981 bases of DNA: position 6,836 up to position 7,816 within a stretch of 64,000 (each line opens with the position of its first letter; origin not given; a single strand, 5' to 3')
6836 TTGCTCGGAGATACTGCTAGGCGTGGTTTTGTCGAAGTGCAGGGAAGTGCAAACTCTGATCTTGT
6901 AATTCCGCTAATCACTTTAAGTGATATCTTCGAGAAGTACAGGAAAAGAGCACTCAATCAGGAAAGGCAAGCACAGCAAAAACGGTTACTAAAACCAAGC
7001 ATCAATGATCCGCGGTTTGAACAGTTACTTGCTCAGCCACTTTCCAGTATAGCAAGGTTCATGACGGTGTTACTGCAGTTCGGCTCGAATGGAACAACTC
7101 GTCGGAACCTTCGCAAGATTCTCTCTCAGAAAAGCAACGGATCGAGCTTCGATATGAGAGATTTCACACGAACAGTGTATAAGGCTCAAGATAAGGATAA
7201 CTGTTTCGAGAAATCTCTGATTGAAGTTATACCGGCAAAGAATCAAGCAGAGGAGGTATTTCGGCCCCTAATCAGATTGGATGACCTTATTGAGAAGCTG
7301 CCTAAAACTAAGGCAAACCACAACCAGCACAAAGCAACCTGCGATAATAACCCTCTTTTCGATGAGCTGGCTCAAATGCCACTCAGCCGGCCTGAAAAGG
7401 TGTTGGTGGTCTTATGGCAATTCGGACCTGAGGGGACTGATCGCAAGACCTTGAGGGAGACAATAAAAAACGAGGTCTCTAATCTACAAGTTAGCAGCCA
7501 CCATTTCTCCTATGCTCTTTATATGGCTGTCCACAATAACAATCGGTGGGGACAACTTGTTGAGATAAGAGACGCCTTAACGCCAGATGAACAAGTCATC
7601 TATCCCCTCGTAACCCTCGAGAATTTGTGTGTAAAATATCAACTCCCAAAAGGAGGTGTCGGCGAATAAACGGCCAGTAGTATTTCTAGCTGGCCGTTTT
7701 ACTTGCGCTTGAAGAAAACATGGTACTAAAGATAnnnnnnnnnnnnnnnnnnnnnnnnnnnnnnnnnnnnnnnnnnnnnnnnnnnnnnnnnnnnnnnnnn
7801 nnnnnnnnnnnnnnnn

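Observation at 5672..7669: Sigma-70 family protein with a long C-terminal repeat extension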

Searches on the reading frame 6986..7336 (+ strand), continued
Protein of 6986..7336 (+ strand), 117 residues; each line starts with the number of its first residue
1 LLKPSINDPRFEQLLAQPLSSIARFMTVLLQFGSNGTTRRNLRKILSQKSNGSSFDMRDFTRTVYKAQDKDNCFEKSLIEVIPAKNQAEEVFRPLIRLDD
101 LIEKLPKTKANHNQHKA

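Call 53: search_protein_families(library=pfam, alignment_id=A2, max_evalue=1)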
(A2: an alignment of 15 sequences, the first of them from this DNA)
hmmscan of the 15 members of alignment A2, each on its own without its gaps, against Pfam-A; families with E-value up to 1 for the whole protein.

A. member 1, seq(117 aa): 1 family
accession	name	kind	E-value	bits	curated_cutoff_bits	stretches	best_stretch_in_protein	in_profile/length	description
PF09873.14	DUF2100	-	0.048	14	23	1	26-105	20-85/210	Uncharacterized protein conserved in archaea (DUF2100)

B. families by the number of members that match (of 15 scanned): 12 families
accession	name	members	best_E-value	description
PF01047.28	MarR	1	0.0028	MarR family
PF25651.1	Baculo_P15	1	0.03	Baculovirus putative 15 kDa capsid protein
PF08353.15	MurT_C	1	0.041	MurT ligase C-terminal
PF21128.4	MCM4_WHD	1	0.044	MCM4, winged helix domain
PF09873.14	DUF2100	1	0.048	Uncharacterized protein conserved in archaea (DUF2100)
PF13551.12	HTH_29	1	0.061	Winged helix-turn helix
PF22381.2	Staph_reg_Sar_Rot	1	0.063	Transcriptional regulator SarA/Rot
PF11891.13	RETICULATA-like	1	0.075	Protein RETICULATA-related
PF24034.1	DUF7343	1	0.094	Domain of unknown function (DUF7343)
PF05315.17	ICEA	1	0.12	ICEA Protein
PF18121.7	TFA2_Winged_2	1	0.15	TFA2 Winged helix domain 2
PF01325.25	Fe_dep_repress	1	0.2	Iron dependent repressor, N-terminal DNA binding domain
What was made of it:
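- On Specific winged-helix families (MarR, ArsR, Fur, BlaI, Cdc6/ORC WHD and others): Across the 15 units there are only single sub-threshold hits (best: MarR, E 0.0028; call 53).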

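Call 81: search_protein_families(library=phrogs, proteins=[P0003, P0004, P0002, L006:7710-8534:+, L006:8687-9850:+], max_evalue=0.01)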
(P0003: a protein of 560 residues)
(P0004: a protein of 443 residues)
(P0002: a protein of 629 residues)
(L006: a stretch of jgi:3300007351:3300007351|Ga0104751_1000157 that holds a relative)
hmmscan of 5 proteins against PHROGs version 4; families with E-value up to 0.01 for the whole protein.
P0003 (560 aa): 0 families

P0004 (443 aa): 0 families

P0002 (629 aa): 0 families

L006:7710-8534:+ (275 aa): 0 families

L006:8687-9850:+ (388 aa): 0 families

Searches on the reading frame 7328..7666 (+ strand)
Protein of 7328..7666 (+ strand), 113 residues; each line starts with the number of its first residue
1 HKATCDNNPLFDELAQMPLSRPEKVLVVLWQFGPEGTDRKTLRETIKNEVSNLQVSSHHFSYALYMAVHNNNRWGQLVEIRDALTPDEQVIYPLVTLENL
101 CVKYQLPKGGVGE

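Call 38: find_related_loci(query=A3, collection=genome_contigs, flank=8000)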
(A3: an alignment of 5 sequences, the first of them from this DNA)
Query A3 (113 aa) in genome_contigs; peptide patterns used: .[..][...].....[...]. (x = any residue, [..] = any of these).
29 stretches matched a pattern, but none encodes a relative of the query by tblastn (E <= 1e-3).

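Call 51: find_related_loci(query=A3, collection=metagenome_contigs, flank=6000)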
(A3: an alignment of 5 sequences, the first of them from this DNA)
Query A3 (113 aa) in metagenome_contigs; peptide patterns used: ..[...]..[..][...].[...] (x = any residue, [..] = any of these).
91 stretches matched a pattern, but none encodes a relative of the query by tblastn (E <= 1e-3).

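Call 91: find_related_loci(query=A3, collection=viral_contigs, flank=5000)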
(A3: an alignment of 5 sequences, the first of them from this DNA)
Query A3 (113 aa) in viral_contigs; peptide patterns used: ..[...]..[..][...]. (x = any residue, [..] = any of these).
63 stretches matched a pattern, but none encodes a relative of the query by tblastn (E <= 1e-3).
